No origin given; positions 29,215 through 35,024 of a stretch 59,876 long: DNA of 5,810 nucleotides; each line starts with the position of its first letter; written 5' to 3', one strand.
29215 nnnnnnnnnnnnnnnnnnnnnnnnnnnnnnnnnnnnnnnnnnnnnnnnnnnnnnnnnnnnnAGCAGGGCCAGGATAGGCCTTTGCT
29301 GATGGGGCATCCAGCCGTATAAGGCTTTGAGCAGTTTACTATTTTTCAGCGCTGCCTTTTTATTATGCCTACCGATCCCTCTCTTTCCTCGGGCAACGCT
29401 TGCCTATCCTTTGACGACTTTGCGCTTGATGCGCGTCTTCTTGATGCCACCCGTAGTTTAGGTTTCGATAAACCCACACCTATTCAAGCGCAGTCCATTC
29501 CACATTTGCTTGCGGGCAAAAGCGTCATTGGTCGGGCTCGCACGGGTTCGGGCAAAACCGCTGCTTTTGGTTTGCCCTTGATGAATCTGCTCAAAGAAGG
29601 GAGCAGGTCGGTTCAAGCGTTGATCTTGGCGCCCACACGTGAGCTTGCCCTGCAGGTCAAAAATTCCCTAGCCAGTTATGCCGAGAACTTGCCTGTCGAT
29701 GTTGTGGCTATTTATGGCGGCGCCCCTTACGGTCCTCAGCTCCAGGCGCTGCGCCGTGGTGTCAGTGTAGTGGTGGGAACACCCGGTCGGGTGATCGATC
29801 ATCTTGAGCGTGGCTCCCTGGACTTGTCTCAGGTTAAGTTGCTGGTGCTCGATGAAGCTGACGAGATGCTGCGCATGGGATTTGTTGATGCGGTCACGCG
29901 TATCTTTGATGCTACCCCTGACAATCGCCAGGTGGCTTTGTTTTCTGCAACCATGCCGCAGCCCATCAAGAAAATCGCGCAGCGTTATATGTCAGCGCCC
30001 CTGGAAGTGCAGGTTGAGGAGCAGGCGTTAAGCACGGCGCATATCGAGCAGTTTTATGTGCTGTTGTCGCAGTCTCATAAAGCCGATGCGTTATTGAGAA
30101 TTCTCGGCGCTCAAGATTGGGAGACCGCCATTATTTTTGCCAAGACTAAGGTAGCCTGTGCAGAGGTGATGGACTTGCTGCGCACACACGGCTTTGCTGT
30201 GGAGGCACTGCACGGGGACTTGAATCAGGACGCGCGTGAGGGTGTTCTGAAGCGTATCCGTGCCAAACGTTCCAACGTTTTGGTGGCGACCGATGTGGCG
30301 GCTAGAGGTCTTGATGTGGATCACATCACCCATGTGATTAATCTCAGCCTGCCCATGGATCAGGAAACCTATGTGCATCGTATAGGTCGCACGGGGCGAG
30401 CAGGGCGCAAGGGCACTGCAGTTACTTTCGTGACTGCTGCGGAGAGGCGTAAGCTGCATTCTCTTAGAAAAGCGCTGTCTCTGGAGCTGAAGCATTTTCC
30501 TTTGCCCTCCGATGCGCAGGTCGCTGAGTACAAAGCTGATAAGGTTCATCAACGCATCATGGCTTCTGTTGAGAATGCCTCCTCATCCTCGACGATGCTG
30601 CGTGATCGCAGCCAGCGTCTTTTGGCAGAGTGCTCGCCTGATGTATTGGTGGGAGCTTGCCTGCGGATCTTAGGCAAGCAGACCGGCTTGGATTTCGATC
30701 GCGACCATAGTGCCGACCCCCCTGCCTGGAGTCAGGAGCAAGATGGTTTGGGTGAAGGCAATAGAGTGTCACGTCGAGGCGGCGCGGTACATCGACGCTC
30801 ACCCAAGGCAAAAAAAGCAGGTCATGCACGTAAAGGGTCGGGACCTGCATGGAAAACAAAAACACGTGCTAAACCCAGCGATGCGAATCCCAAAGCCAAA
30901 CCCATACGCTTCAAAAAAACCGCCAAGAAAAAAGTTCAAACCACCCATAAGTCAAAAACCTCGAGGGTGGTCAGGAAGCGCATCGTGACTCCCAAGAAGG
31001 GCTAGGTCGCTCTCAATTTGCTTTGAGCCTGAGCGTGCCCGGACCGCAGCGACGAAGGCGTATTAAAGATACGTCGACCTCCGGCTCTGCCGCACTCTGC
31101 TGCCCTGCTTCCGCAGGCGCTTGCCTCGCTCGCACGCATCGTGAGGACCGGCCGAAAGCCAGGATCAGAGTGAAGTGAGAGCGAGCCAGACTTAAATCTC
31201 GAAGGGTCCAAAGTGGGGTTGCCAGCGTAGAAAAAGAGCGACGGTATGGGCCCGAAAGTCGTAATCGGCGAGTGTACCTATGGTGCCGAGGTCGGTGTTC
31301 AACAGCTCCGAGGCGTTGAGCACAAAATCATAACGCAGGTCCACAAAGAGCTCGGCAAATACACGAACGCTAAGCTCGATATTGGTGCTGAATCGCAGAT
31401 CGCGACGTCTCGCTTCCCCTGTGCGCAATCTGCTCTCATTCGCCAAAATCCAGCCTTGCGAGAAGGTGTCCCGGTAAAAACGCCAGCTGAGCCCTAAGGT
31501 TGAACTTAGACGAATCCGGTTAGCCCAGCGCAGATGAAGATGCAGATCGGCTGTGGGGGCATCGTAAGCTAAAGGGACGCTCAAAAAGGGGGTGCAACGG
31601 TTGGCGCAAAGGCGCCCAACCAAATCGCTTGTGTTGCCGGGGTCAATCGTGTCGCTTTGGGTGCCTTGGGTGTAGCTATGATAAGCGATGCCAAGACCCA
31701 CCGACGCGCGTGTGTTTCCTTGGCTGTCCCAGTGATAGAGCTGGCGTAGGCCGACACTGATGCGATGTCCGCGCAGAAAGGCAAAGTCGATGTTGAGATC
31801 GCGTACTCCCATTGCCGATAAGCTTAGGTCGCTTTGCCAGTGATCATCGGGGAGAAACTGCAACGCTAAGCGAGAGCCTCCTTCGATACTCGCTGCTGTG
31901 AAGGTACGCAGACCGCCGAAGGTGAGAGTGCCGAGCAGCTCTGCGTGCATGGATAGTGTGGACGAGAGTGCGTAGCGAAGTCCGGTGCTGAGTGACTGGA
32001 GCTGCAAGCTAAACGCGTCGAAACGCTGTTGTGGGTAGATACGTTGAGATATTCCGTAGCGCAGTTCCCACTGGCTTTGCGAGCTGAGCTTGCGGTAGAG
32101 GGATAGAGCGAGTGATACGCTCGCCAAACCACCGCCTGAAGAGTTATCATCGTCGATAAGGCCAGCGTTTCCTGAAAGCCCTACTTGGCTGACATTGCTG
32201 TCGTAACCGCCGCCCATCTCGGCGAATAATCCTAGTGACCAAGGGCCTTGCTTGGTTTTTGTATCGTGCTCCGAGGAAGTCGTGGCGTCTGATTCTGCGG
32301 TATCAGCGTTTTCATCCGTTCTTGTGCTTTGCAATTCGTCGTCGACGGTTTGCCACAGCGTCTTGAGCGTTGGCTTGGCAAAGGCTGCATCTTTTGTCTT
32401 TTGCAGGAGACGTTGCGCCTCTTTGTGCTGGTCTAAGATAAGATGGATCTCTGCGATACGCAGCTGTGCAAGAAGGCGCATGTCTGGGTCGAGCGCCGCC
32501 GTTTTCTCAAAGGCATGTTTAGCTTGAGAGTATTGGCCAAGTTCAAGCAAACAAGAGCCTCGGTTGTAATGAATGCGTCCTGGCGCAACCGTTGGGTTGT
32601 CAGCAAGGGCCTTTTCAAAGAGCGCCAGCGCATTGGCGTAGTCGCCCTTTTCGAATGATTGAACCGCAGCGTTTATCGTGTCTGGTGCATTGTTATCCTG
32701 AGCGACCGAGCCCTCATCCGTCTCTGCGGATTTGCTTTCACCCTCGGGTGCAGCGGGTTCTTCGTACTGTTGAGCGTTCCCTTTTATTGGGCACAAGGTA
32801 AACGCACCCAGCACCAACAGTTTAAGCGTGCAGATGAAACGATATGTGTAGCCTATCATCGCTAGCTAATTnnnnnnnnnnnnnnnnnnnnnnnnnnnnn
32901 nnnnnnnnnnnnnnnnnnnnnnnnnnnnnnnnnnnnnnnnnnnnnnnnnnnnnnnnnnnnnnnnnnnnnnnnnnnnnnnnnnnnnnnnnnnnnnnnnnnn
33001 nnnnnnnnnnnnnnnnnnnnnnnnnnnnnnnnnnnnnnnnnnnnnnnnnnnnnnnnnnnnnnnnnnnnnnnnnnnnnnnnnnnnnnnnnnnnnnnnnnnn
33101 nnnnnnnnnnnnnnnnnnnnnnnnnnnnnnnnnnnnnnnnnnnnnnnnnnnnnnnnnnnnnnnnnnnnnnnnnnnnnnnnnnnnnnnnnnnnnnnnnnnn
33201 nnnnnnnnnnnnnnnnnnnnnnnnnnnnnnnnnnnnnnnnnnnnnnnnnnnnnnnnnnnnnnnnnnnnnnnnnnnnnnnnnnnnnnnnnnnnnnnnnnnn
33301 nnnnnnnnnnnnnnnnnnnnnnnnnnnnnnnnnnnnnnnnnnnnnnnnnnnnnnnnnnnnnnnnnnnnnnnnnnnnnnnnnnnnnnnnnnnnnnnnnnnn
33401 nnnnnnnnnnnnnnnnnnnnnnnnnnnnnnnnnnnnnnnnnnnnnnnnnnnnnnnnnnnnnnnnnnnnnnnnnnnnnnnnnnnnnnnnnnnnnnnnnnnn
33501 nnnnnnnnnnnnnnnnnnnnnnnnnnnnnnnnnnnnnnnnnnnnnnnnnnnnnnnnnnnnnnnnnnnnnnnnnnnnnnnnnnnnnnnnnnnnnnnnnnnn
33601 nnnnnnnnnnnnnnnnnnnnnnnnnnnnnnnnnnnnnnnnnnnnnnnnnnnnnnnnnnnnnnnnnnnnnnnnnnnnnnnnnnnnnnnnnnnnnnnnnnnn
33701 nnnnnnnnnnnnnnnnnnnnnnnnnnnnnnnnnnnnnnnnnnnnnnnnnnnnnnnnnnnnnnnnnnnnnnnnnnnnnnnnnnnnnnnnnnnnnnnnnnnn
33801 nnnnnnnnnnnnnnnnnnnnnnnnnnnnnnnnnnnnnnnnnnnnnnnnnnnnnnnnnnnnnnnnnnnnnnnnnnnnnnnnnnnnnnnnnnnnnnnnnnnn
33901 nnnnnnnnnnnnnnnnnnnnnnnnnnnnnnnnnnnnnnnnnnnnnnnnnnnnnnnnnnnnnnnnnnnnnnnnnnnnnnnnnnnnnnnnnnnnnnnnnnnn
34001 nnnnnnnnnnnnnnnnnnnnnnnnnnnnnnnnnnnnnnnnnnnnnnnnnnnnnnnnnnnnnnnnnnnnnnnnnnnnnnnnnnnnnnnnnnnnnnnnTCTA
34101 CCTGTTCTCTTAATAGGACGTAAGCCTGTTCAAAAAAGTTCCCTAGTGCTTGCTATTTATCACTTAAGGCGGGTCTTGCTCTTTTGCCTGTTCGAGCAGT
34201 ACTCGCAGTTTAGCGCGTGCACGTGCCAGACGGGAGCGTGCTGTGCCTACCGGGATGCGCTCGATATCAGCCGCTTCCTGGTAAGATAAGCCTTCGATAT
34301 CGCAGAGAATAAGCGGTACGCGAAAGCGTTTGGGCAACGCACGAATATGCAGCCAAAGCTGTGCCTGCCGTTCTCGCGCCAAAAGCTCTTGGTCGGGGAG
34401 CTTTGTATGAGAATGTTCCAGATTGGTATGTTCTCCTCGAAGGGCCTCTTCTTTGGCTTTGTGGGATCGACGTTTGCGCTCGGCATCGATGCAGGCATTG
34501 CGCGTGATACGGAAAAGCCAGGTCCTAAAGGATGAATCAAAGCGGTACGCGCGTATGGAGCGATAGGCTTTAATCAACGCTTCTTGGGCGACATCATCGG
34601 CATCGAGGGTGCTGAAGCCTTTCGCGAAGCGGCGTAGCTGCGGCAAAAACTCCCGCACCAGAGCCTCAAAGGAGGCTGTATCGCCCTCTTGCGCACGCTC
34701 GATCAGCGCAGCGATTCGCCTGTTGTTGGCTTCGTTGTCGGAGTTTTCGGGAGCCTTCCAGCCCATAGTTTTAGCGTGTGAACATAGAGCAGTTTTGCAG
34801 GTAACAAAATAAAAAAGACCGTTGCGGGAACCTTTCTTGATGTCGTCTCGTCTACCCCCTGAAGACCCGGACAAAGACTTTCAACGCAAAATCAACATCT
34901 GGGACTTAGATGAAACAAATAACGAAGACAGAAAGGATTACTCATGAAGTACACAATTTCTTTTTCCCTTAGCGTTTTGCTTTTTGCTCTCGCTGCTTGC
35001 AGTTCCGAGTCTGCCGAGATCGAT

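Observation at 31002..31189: Family of 128/188-nt terminal-inverted-repeat (MITE-like) elements that sit exactly on gene 3' ends and contain their stop codons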

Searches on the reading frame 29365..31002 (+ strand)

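Call 38: search_protein_families(library=pfam, proteins=[window:29365-31002:+])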
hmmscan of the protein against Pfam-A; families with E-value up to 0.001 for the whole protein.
window:29365-31002:+ (546 aa): 4 families
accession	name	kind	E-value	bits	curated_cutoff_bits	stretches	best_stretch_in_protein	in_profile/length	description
PF00270.35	DEAD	-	3.3e-49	167.3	26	1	38-203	1-166/167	DEAD/DEAH box helicase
PF00271.37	Helicase_C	-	8e-30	103.8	23.5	1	239-347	2-110/110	Helicase conserved C-terminal domain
PF04851.21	ResIII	-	5.7e-06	26.8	22.5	1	57-197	29-162/164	Type III restriction enzyme, res subunit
PF05127.21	NAT10_TcmA_helicase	-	0.0009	19.6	22.7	0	58-166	4-99/176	RNA cytidine acetyltransferase NAT10/TcmA, helicase domain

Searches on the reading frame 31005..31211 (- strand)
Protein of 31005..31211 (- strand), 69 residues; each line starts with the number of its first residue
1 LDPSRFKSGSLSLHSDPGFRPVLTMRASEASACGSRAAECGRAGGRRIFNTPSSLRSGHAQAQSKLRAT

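Call 33: find_homologous_proteins(query=window:31005-31211:-, max_evalue=0.01)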
Query window:31005-31211:-: no candidate shares three 5-residue words with the query. No homologue found.

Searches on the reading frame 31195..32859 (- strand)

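Call 38: search_protein_families(library=pfam, proteins=[window:31195-32859:-])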
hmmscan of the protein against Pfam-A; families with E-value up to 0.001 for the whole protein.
window:31195-32859:- (555 aa): 11 families
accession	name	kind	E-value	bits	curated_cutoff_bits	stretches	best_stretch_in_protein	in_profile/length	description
PF07719.23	TPR_2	-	4.1e-13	48.8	27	1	95-126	2-33/34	Tetratricopeptide repeat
PF00515.34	TPR_1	-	3.9e-11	42.7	27.8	1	95-126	2-33/34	Tetratricopeptide repeat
PF14559.12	TPR_19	-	1.9e-10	41.3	25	2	69-126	2-57/68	Tetratricopeptide repeat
PF13181.12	TPR_8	-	3e-08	33.6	25.7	1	95-126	2-33/34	Tetratricopeptide repeat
PF13432.12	TPR_16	-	4.4e-07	30.7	32.7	1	70-126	9-63/65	Tetratricopeptide repeat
PF13424.12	TPR_12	-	6.3e-07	29.9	30.1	1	69-124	14-75/77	Tetratricopeptide repeat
PF12895.13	ANAPC3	-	6.6e-07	30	27.2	1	71-155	2-82/82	Anaphase-promoting complex, cyclosome, subunit 3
PF13174.12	TPR_6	-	1.9e-05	25.4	26.3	0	98-126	4-32/33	Tetratricopeptide repeat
PF13428.12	TPR_14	-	7.2e-05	23.5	23.5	0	70-94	13-37/44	Tetratricopeptide repeat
PF13431.12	TPR_17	-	0.00077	20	24.4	0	80-114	1-33/34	Tetratricopeptide repeat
PF13414.12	TPR_11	-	0.00086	19.4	26.8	0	69-108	5-42/42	TPR repeat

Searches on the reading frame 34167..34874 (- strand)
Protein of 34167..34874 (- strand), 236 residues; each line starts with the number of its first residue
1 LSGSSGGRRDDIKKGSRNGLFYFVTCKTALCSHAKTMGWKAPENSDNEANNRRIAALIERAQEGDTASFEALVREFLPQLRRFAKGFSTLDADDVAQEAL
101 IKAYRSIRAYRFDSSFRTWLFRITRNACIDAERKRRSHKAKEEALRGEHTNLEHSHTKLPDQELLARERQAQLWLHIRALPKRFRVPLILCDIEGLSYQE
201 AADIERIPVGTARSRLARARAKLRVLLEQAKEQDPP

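Call 83: search_protein_families(library=pfam, max_evalue=0.00001, proteins=[window:34167-34874:-])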
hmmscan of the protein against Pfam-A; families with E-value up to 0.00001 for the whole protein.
window:34167-34874:- (236 aa): 3 families
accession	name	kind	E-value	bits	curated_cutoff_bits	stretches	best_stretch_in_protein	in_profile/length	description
PF04542.20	Sigma70_r2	-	5.9e-17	61.7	24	1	72-136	1-69/71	Sigma-70 region 2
PF08281.18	Sigma70_r4_2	-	9.2e-13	48.1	25.7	1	177-223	8-54/54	Sigma-70, region 4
PF04545.22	Sigma70_r4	-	5.7e-07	29.4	24.1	1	178-224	3-49/50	Sigma-70, region 4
